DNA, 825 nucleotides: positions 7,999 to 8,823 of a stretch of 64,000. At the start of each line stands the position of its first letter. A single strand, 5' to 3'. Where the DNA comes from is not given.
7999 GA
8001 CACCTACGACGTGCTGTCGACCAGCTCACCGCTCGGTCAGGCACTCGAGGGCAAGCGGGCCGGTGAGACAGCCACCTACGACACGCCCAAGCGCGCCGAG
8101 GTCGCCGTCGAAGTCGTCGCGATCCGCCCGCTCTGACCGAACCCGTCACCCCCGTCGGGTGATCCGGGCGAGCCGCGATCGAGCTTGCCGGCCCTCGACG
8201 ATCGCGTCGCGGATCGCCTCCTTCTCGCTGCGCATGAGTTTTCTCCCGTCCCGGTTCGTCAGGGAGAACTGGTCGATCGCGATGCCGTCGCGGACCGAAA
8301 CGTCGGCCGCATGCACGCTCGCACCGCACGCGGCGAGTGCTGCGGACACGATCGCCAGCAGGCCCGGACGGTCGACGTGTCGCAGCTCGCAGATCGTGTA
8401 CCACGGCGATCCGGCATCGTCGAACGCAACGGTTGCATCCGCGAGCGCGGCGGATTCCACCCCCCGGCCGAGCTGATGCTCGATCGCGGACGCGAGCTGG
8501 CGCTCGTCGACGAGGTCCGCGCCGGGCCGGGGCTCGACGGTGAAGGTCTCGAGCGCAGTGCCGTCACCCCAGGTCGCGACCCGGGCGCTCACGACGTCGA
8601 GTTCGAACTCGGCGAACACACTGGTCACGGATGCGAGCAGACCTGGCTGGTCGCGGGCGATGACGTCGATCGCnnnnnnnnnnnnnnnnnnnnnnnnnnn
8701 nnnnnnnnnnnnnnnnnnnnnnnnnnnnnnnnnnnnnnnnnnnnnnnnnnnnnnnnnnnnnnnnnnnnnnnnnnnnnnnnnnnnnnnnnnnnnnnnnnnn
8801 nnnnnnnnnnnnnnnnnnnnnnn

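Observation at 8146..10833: Cation/proton antiporter fused to a GlnD-like nitrogen-sensor module (no nucleotidyltransferase domain)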

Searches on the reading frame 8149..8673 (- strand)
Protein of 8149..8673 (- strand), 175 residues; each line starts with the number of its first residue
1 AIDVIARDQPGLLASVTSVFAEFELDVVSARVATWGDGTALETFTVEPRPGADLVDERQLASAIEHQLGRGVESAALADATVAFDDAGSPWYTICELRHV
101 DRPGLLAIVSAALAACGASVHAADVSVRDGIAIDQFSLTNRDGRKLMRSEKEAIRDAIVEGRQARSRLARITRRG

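Call 8: search_protein_families(library=pfam, proteins=[window:8149-8673:-], max_evalue=10)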
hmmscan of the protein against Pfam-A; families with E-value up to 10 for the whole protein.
seq(175 aa): 6 families
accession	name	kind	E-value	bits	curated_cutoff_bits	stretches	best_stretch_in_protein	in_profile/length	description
PF01842.31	ACT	-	5.7e-13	48.8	27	2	2-47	3-49/66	ACT domain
PF13291.12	ACT_4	-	3.9e-09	37.5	27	2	2-47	9-55/80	ACT domain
PF22754.3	bHLH-TF_ACT-like_plant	-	4.7e-09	36.8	27.6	2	3-66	14-73/75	Plant bHLH transcription factor, ACT-like domain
PF13740.12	ACT_6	-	1.6e-05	25.2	23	2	5-37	8-40/76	ACT domain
PF22629.2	ACT_AHAS_ss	-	7.8e-05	23.2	27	1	2-36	1-35/67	AHAS small subunit-like ACT domain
PF24931.1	ACT_ACR9_3rd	-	0.032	14.7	27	1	82-152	2-73/98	ACR9-like, ACT-like domain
